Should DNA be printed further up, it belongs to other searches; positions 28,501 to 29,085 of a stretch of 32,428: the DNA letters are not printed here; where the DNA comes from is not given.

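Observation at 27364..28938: Four-part regulator: pseudo-receiver, GAF, Arg/Glu decapeptide repeats, EF-Tu-domain-2-like barrel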

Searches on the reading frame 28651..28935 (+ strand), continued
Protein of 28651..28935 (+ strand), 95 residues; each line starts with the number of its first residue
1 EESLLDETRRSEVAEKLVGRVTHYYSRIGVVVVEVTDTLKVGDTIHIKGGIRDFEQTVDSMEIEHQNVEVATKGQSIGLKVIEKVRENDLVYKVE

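Call 67: search_protein_representatives(alignment_id=A2)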
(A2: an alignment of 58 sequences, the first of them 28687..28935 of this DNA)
Query: 58 sequences, 87 profile positions. Proteins with E-value up to 0.001 (for the whole library): 3422; up to 1e-10: 2288; up to 1e-30: 21. The best 150 are listed.
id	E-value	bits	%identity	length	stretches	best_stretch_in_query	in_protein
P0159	5.9e-48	176.9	-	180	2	8-86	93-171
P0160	4.3e-47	174.2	-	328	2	4-86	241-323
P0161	2.4e-41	155.8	-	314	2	7-86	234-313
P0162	5.7e-41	154.6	-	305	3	7-85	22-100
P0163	5.9e-41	154.5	-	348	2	4-85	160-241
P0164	7.1e-40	151.1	-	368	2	5-85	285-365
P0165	7.4e-37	141.4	-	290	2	4-86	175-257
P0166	1.9e-36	140.0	-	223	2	7-86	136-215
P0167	3.3e-36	139.3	-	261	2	5-85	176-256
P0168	1.1e-35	137.6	-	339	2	7-86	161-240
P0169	2.4e-35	136.5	-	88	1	5-86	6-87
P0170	1.3e-34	134.1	-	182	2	7-86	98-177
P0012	3.0e-34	133.0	-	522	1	4-86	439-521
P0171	4.5e-32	126.0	-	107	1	6-86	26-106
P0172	6.2e-32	125.6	-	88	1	8-86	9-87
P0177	6.5e-31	122.3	-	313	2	6-84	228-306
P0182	3.9e-30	119.8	-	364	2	7-86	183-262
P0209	2.2e-28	114.2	-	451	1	3-85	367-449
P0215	3.7e-28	113.5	-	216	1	5-86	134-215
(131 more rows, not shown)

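Call 69: search_protein_families(library=pfam, proteins=[P0209, P0160, P0163, P0164, P0177, P0182, P0161, P0168, P0162, P0215], max_evalue=0.001)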
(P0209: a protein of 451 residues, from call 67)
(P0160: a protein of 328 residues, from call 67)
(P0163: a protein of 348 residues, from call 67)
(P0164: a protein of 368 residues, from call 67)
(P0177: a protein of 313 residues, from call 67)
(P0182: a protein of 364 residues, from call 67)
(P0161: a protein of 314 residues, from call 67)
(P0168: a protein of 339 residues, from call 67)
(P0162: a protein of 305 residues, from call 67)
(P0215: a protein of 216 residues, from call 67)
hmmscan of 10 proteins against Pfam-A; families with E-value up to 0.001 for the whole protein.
P0209 (451 aa): 5 families
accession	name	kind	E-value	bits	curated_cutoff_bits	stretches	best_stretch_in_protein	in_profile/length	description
PF13185.12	GAF_2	-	2.6e-10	41.1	28.6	1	169-298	2-136/136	GAF domain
PF01590.32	GAF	-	3.4e-08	34.5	22.4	1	170-297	1-133/133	GAF domain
PF13492.12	GAF_3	-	6.6e-08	33.5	27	1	178-299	9-129/129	GAF domain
PF00072.30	Response_reg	-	1.1e-07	32.4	30.2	1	7-116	2-110/111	Response regulator receiver domain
PF03144.31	GTP_EFTU_D2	-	3.4e-05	24.6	30.3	1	394-437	12-58/73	Elongation factor Tu domain 2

P0160 (328 aa): 2 families
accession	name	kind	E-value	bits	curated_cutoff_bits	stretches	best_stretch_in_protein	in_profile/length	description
PF13676.11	TIR_2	-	2.8e-31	109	28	1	5-116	1-115/122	TIR domain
PF03144.31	GTP_EFTU_D2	-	0.00045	21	30.3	0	172-215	13-59/73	Elongation factor Tu domain 2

P0163 (348 aa): 4 families
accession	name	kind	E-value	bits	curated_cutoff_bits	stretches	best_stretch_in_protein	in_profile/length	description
PF13676.11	TIR_2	-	1.5e-28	100.2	28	1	5-123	1-121/122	TIR domain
PF03144.31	GTP_EFTU_D2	-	2.1e-05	25.3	30.3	0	187-229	13-58/73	Elongation factor Tu domain 2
PF01582.25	TIR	-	6.3e-05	23.3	21.3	1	9-81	10-82/179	TIR domain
PF22042.2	EF-G_D2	-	0.00022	21.7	27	0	187-240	28-82/84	Elongation factor G domain 2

P0164 (368 aa): 5 families
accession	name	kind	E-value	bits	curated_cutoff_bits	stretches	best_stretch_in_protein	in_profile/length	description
PF13676.11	TIR_2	-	2.8e-19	70.2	28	1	5-114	1-110/122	TIR domain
PF03144.31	GTP_EFTU_D2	-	9e-07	29.7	30.3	0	310-354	12-59/73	Elongation factor Tu domain 2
PF01582.25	TIR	-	1.2e-05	25.6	21.3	1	18-84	19-85/179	TIR domain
PF16325.11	Peptidase_U32_C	-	2.7e-05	24.7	28.2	0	193-258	5-73/83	Peptidase family U32 C-terminal domain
PF08937.16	ThsB_TIR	-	0.00029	21.6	21.2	1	46-93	50-97/100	Thoeris protein ThsB, TIR-like domain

P0177 (313 aa): 4 families
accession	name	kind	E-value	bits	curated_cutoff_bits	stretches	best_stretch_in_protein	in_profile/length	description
PF13676.11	TIR_2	-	1.2e-15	58.5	28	1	3-98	15-111/122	TIR domain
PF03144.31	GTP_EFTU_D2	-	2.6e-07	31.4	30.3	1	250-296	10-59/73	Elongation factor Tu domain 2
PF08937.16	ThsB_TIR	-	7.4e-06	26.7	21.2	1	30-72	50-92/100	Thoeris protein ThsB, TIR-like domain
PF01582.25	TIR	-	0.00036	20.8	21.3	1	10-66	27-83/179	TIR domain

P0182 (364 aa): 5 families
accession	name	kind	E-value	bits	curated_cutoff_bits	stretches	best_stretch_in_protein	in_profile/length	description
PF13676.11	TIR_2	-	8.6e-15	55.7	28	1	7-117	1-108/122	TIR domain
PF16325.11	Peptidase_U32_C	-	2.3e-07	31.3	28.2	1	281-355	5-82/83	Peptidase family U32 C-terminal domain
PF22042.2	EF-G_D2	-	9.6e-05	22.9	27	0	303-354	28-80/84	Elongation factor G domain 2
PF14578.12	GTP_EFTU_D4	-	0.0003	21.1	23.8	0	198-257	20-77/86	Elongation factor Tu domain 4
PF08937.16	ThsB_TIR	-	0.00049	20.9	21.2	1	8-91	1-88/100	Thoeris protein ThsB, TIR-like domain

P0161 (314 aa): 2 families
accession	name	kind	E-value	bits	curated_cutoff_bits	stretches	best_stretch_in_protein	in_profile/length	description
PF03144.31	GTP_EFTU_D2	-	8.6e-08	32.9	30.3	0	150-194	13-60/73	Elongation factor Tu domain 2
PF13676.11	TIR_2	-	9.9e-07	29.7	28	1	1-64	56-122/122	TIR domain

P0168 (339 aa): 0 families

P0162 (305 aa): 1 family
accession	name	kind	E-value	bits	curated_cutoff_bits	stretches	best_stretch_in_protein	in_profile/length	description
PF03144.31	GTP_EFTU_D2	-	5.8e-09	36.7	30.3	0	46-88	13-60/73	Elongation factor Tu domain 2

P0215 (216 aa): 1 family
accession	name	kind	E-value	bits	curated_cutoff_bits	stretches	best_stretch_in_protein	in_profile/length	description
PF03144.31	GTP_EFTU_D2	-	7e-05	23.6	30.3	1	159-204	12-60/73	Elongation factor Tu domain 2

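Call 71: find_encoding_contigs(protein=P0209, flank=4000, max_places=3)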
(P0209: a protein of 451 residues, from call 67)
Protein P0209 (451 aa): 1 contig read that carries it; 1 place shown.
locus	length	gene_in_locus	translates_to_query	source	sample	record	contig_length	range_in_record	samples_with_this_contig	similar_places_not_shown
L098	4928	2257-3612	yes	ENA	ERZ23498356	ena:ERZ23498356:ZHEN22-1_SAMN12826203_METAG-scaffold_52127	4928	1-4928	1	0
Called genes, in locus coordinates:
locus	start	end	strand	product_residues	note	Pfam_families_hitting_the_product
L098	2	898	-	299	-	?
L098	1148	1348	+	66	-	PF03966:Trm112p (weak)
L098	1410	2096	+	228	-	PF13489:Methyltransf_23, PF13847:Methyltransf_31 (weak), PF08241:Methyltransf_11, PF08242:Methyltransf_12, PF13649:Methyltransf_25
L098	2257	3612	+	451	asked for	PF00072:Response_reg, PF01590:GAF, PF13185:GAF_2, PF13492:GAF_3 (weak)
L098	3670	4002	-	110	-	PF03992:ABM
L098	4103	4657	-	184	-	PF20660:DUF6812 (faint)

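Call 77: find_encoding_contigs(protein=P0039, flank=3000, max_places=4)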
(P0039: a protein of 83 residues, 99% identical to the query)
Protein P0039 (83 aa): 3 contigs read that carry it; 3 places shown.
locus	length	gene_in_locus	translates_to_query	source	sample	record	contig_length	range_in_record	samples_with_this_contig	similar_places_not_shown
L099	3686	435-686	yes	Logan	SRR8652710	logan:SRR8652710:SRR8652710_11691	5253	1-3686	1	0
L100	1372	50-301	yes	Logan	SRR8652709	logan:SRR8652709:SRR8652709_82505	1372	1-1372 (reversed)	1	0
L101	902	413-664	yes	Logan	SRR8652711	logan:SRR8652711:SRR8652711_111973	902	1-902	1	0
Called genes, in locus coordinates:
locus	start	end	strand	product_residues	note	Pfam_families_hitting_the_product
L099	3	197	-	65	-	?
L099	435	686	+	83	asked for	PF16325:Peptidase_U32_C (weak)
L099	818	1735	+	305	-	PF00753:Lactamase_B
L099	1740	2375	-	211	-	-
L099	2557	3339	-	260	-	-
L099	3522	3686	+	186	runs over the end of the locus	-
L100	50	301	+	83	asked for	PF16325:Peptidase_U32_C (weak)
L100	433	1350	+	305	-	PF00753:Lactamase_B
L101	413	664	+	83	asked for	PF16325:Peptidase_U32_C (weak)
